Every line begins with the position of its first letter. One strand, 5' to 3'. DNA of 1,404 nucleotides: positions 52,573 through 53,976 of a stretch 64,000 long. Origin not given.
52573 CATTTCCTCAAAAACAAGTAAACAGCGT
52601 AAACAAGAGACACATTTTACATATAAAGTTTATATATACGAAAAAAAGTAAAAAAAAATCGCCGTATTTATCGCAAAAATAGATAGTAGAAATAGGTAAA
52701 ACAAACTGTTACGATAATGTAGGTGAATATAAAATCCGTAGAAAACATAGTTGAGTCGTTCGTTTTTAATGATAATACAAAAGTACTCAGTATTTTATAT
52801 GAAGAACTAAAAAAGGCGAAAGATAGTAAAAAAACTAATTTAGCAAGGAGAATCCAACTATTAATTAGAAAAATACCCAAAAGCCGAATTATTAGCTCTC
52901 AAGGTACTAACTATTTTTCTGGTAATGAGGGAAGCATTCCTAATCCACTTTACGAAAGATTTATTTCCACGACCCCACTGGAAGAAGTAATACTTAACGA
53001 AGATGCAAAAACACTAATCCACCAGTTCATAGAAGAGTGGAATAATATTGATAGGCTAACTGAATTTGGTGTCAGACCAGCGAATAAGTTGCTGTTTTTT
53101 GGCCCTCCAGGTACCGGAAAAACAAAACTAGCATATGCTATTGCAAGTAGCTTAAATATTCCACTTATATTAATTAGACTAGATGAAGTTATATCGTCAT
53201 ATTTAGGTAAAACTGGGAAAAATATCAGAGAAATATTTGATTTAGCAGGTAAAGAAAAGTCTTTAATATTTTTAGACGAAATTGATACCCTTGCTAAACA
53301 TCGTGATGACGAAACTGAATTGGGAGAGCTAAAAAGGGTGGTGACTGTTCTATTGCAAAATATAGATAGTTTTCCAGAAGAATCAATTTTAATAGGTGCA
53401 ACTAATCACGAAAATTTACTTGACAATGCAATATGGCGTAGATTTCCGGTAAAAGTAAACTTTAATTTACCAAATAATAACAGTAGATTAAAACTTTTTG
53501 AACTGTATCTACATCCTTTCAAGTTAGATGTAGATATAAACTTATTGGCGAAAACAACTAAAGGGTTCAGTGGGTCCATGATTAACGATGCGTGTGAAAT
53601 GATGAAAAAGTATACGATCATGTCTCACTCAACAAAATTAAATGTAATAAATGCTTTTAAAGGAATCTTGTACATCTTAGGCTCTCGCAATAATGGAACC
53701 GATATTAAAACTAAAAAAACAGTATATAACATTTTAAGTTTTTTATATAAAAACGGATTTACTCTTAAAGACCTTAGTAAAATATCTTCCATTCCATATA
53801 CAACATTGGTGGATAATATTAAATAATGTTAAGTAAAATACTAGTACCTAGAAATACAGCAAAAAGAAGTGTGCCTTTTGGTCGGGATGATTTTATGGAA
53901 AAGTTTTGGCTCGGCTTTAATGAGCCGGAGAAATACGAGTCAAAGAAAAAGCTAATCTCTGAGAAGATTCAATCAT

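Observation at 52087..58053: AAA+ ATPase / S8 subtilase operon (ietAS-like) with a repressor switch and two extra uncharacterised genes on a recombinase element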

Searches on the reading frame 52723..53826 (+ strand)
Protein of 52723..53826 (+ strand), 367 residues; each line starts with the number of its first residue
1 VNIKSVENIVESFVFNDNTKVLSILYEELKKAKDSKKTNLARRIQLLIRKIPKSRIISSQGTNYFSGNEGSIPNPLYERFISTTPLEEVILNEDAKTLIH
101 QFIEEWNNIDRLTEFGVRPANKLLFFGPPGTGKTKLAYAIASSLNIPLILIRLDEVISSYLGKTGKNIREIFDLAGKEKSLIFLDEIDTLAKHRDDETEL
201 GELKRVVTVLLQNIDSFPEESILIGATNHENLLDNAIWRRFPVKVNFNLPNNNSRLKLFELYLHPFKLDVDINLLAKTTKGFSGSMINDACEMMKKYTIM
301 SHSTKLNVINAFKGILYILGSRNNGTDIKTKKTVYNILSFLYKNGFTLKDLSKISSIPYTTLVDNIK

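Call 3: search_protein_families(library=padloc, proteins=[window:52723-53826:+], max_evalue=0.01)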
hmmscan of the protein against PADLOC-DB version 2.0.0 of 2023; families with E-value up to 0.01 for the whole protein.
window:52723-53826:+ (367 aa): 8 families
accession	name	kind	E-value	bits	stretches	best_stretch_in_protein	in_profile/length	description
PDLC02196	IetA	-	1.2e-96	322.4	1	3-362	4-364/374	-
PDLC02195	IetA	-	2.3e-87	291.9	1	87-365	104-387/395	-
PDLC04232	IetA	-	1.4e-69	233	1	7-304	8-302/330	-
PDLC04231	IetA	-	5.1e-42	142.5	1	84-251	81-248/262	-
PDLC00914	TRIP13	-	1.1e-14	52.6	1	123-279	74-248/302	TRIP13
PDLC00915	TRIP13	-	4.3e-11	40.8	1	123-259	66-220/302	TRIP13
PDLC03838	DolB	-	1.6e-05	22.4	1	123-190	169-241/375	-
PDLC04140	mad8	-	0.0011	16.5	1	117-144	24-51/314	mads_8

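Call 4: search_protein_families(library=pfam, proteins=[window:52723-53826:+], max_evalue=0.01)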
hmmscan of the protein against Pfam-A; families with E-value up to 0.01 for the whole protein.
window:52723-53826:+ (367 aa): 11 families
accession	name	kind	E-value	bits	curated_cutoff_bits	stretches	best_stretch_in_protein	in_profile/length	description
PF00004.35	AAA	-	8.4e-32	110.8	21.2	1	123-248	1-130/131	ATPase family associated with various cellular activities (AAA)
PF05496.18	RuvB_N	-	8.7e-06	26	27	1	120-196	33-102/159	Holliday junction DNA helicase RuvB P-loop domain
PF07728.20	AAA_5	-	2.9e-05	24.5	22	1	123-241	2-139/139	AAA domain (dynein-related subfamily)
PF06068.19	TIP49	-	0.00012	21.9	23.8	1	122-215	52-151/347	TIP49 P-loop domain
PF01057.23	Parvo_NS1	-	0.0005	19.6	20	0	120-143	113-136/271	Parvovirus non-structural protein NS1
PF13173.12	AAA_14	-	0.00062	20.2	27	1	124-190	6-74/129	AAA domain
PF05673.19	DUF815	-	0.0012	18.4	23.8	1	118-234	51-156/249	Protein of unknown function (DUF815)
PF17862.7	AAA_lid_3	-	0.0015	18.5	27.2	1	269-291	1-23/45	AAA+ lid domain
PF13401.12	AAA_22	-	0.0041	17.9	27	0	123-153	8-41/130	AAA domain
PF07724.20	AAA_2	-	0.005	17.3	27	0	119-215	2-100/166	AAA domain (Cdc48 subfamily)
PF01695.23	IstB_IS21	-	0.0056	16.6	24.1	0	117-142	89-114/238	IstB-like ATP binding protein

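Call 5: search_protein_families(library=ncbifam, proteins=[window:52723-53826:+], max_evalue=0.01)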
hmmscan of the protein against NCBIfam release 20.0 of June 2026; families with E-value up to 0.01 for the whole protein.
window:52723-53826:+ (367 aa): 39 families (the best 25 are shown)
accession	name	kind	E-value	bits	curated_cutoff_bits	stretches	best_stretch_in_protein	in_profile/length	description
NF042959.1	IteA_antiphage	equivalog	5.4e-85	285.7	510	1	5-357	6-362/367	anti-phage ATPase IteA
NF003069.1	PRK03992.1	subfamily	8.1e-36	124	500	1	109-306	154-360/379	proteasome-activating nucleotidase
TIGR01242.2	TIGR01242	subfamily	1.4e-34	119.7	500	1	112-310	140-347/362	proteasome-activating nucleotidase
TIGR01241.2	FtsH_fam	equivalog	1.8e-31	109.6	600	1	86-289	161-373/598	ATP-dependent zinc metalloprotease FtsH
TIGR01243.1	CDC48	subfamily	1.9e-31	109.1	802.65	1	112-291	479-665/733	CDC48 family AAA ATPase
NF047747.1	PrtsmActNtasePan2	equivalog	1.4e-29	103.6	700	1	106-305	171-379/397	proteasome-activating nucleotidase Pan2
NF041006.2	cell_div_CdvC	equivalog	3.2e-28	98.7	650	1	119-293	133-317/370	cell division protein CdvC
NF047748.1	PrtsmActNtasePan1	equivalog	1.8e-27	96.4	750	1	108-307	170-378/405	proteasome-activating nucleotidase Pan1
NF008004.0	PRK10733.1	equivalog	2.1e-23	82.2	1008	1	81-289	147-363/644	ATP-dependent zinc metalloprotease FtsH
TIGR03689.1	pup_AAA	equivalog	3.6e-19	68.9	504.75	1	112-317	208-433/512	proteasome ATPase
NF003229.0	PRK04195.1-5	equivalog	6.5e-15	54.7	280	1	86-207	16-131/413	replication factor C large subunit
TIGR03922.1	T7SS_EccA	equivalog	6.7e-09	34.8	466.65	1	120-231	312-427/557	type VII secretion AAA-ATPase EccA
NF003233.0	PRK04195.2-3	equivalog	2e-08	33.5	471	1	85-195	11-113/504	replication factor C large subunit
NF003230.0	PRK04195.1-6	equivalog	5.1e-08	32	441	1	86-207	13-125/494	replication factor C large subunit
NF003226.0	PRK04195.1-1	equivalog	5.4e-08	32.2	588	1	85-196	12-117/405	replication factor C large subunit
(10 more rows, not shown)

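Call 39: search_solved_structures(query=window:52723-53826:+, max_evalue=1e-20)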
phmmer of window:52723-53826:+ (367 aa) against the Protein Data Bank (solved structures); distinct sequences matched with E-value up to 1e-20: 216 (the best 60 are shown).
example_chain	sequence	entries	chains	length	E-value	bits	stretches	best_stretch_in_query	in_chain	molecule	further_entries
6oaa_B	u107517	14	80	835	1.3e-57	199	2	108-300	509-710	Cell division control protein 48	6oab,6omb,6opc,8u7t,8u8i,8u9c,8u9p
8dar_A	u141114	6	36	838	1.3e-57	199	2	108-300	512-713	Cell division control protein 48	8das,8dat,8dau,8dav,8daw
9m4n_A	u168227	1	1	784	1.5e-57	198.8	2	108-302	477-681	Cell division control protein 48 homolog A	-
9m3v_A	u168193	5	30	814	1.7e-57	198.6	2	108-302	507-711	Cell division control protein 48 homolog A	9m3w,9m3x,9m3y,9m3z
6oa9_A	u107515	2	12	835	3.4e-57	197.6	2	108-300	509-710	Cell division control protein 48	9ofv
7rlb_A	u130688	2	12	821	8.8e-57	196.3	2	87-299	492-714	Transitional endoplasmic reticulum ATPase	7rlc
7wub_C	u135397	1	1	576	1.1e-56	195.9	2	87-299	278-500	Transitional endoplasmic reticulum ATPase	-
7wub_D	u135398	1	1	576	1.2e-56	195.9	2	87-299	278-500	Transitional endoplasmic reticulum ATPase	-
6mck_A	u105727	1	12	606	1.3e-56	195.7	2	87-299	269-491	Transitional endoplasmic reticulum ATPase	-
7lmy_A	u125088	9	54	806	2.2e-56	195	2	87-299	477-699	Transitional endoplasmic reticulum ATPase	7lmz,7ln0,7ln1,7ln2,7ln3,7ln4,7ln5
7rlj_A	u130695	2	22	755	2.8e-56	194.6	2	87-299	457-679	Transitional endoplasmic reticulum ATPase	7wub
8yka_A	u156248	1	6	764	2.9e-56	194.6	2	87-299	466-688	Transitional endoplasmic reticulum ATPase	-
5c18_A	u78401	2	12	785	2.9e-56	194.6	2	87-299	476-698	Transitional endoplasmic reticulum ATPase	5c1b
7rlh_A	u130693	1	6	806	3e-56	194.5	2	87-299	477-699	Transitional endoplasmic reticulum ATPase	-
7y4w_A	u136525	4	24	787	3.1e-56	194.5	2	87-299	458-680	Transitional endoplasmic reticulum ATPase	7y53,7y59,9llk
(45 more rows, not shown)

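Call 72: search_dna_similar(query=window:52723-53826:+, collection=plasmids, mode=protein, max_rows=25, max_evalue=1e-20)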
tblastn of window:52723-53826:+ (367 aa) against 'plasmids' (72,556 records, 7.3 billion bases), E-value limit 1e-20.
Records with a match: 690; places in all: 717; records where one place covers at least 80% of the query: 10.
Best place of each record, by identity: <60% 690.
By first word of the organism name: Klebsiella 206; Rhizobium 76; Agrobacterium 60; Bradyrhizobium 36; Burkholderia 28; Enterobacter 14; Sinorhizobium 11; Enterococcus 10; Rhodococcus 8; Pseudomonas 7; and 121 more.
By predicted mobility (MOB-suite, as given by PLSDB): conjugative 391; non-mobilizable 251; mobilizable 48.
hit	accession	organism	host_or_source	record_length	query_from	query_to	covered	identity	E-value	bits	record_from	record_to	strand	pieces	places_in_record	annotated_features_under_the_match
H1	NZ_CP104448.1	Acinetobacter baumannii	Homo sapiens,sputum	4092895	72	362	79%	39.1%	6e-49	184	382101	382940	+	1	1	none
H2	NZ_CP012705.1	Sphingopyxis macrogoltabida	whole organism,activated sludge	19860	83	357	75%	40.1%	7e-53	195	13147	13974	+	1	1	AAA family ATPase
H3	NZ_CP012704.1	Sphingopyxis macrogoltabida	whole organism,activated sludge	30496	83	357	75%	40.1%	7e-53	195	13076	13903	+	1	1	AAA family ATPase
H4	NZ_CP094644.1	Acinetobacter sp. PK01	mixed culture,Laboratory activated ...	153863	90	362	74%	39.9%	2e-47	179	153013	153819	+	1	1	AAA family ATPase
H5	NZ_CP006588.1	Hymenobacter sp. APR13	silkworm feces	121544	9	306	81%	35.7%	1e-50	188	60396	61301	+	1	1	ATP-binding protein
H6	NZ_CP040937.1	Hymenobacter sp. DG01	cell culture,water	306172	9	306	81%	35.7%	1e-50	188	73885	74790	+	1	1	ATP-binding protein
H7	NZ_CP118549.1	Enterococcus faecium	mixed culture,sewage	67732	8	362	97%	29.8%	3e-37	149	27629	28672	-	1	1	ATP-binding protein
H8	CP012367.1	Enterococcus durans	-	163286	8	362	97%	29.6%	1e-36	148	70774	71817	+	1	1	AAA family ATPase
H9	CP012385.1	Enterococcus durans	-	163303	8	362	97%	29.6%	1e-36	148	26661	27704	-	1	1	AAA family ATPase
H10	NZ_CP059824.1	Enterococcus faecium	Homo sapiens,blood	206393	99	353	69%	40.9%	2e-49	185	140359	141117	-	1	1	ATP-binding protein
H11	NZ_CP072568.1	Enterococcus faecium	Homo sapiens,blood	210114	99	353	69%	40.9%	2e-49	185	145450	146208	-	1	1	ATP-binding protein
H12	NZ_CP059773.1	Enterococcus faecium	Homo sapiens,blood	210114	99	353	69%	40.9%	2e-49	185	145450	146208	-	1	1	ATP-binding protein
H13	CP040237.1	Enterococcus faecium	Homo sapiens,Pus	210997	99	353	69%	40.9%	2e-49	185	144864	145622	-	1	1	ATP-binding protein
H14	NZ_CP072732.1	Enterococcus faecium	Homo sapiens,blood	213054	99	353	69%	40.9%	2e-49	185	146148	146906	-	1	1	ATP-binding protein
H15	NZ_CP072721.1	Enterococcus faecium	Homo sapiens,blood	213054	99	353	69%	40.9%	2e-49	185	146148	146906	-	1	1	ATP-binding protein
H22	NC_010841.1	Rhizobium rhizogenes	-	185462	75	299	61%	42.5%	9e-46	174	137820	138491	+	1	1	ATP-binding protein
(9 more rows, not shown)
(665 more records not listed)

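Call 74: get_annotated_region(hit=H22, flank=4000)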
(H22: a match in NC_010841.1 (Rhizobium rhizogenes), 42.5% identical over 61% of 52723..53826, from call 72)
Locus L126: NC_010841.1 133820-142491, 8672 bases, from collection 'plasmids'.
description: Rhizobium rhizogenes plasmid pRi2659, complete sequence
organism: Rhizobium rhizogenes (NCBI taxid 359)
taxonomy: Bacteria; Pseudomonadota; Alphaproteobacteria; Hyphomicrobiales; Rhizobiaceae; Rhizobium; Rhizobium rhizogenes
host: -; source: -; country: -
typing (MOB-suite, as given by PLSDB): conjugative; relaxase MOBQ,MOBQ; mating-pair formation MPF_T
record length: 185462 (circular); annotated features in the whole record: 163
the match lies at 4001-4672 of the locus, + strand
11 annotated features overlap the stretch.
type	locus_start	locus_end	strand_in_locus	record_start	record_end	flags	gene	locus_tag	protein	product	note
CDS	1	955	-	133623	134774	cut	-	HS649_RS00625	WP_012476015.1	site-specific integrase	GO:0015074 - DNA integration [Evidence IEA]; GO:0006310 - DNA recombination [Evidence IEA]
CDS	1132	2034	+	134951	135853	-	-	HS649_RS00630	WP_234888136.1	DUF1403 family protein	-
CDS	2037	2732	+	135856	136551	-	-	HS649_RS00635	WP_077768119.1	SMC-Scp complex subunit ScpB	-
CDS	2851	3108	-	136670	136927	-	-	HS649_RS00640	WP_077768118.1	hypothetical protein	-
CDS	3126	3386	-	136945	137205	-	-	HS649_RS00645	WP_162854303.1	hypothetical protein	-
CDS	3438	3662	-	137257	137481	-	-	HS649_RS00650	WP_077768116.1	DUF2188 domain-containing protein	-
CDS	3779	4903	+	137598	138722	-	-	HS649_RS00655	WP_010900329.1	ATP-binding protein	-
CDS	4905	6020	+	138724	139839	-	-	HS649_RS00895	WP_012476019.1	hypothetical protein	-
CDS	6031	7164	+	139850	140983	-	-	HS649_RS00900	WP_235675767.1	S8 family serine peptidase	GO:0006508 - proteolysis [Evidence IEA]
CDS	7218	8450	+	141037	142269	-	-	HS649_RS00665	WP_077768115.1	hypothetical protein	-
CDS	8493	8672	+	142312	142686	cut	-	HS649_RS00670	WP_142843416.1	hypothetical protein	-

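Call 75: get_annotated_region(hit=H7, flank=4000)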
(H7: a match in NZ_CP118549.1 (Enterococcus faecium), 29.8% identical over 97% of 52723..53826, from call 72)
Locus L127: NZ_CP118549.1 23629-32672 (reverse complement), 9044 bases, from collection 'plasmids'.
description: Enterococcus faecium strain W6 plasmid pW6-2, complete sequence
organism: Enterococcus faecium (NCBI taxid 1352)
taxonomy: Bacteria; Bacillota; Bacilli; Lactobacillales; Enterococcaceae; Enterococcus; Enterococcus faecium
host: -; source: mixed culture,sewage; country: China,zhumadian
typing (MOB-suite, as given by PLSDB): conjugative; replicon rep_cluster_183; relaxase MOBQ; mating-pair formation MPF_T
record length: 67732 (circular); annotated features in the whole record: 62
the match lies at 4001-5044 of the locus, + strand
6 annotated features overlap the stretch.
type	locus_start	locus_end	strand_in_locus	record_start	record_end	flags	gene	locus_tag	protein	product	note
CDS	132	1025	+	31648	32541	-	-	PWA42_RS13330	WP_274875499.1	LPXTG cell wall anchor domain-containing protein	-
CDS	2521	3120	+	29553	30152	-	-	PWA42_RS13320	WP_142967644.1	site-specific integrase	-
CDS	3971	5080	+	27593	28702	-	-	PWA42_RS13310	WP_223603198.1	ATP-binding protein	-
CDS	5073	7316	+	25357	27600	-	-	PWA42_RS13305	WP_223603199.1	S8 family peptidase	-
CDS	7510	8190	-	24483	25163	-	-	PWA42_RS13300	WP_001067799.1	IS6-like element IS1216 family transposase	GO:0006313 - DNA transposition [Evidence IEA]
CDS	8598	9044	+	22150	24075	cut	-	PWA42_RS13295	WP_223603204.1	heavy metal translocating P-type ATPase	-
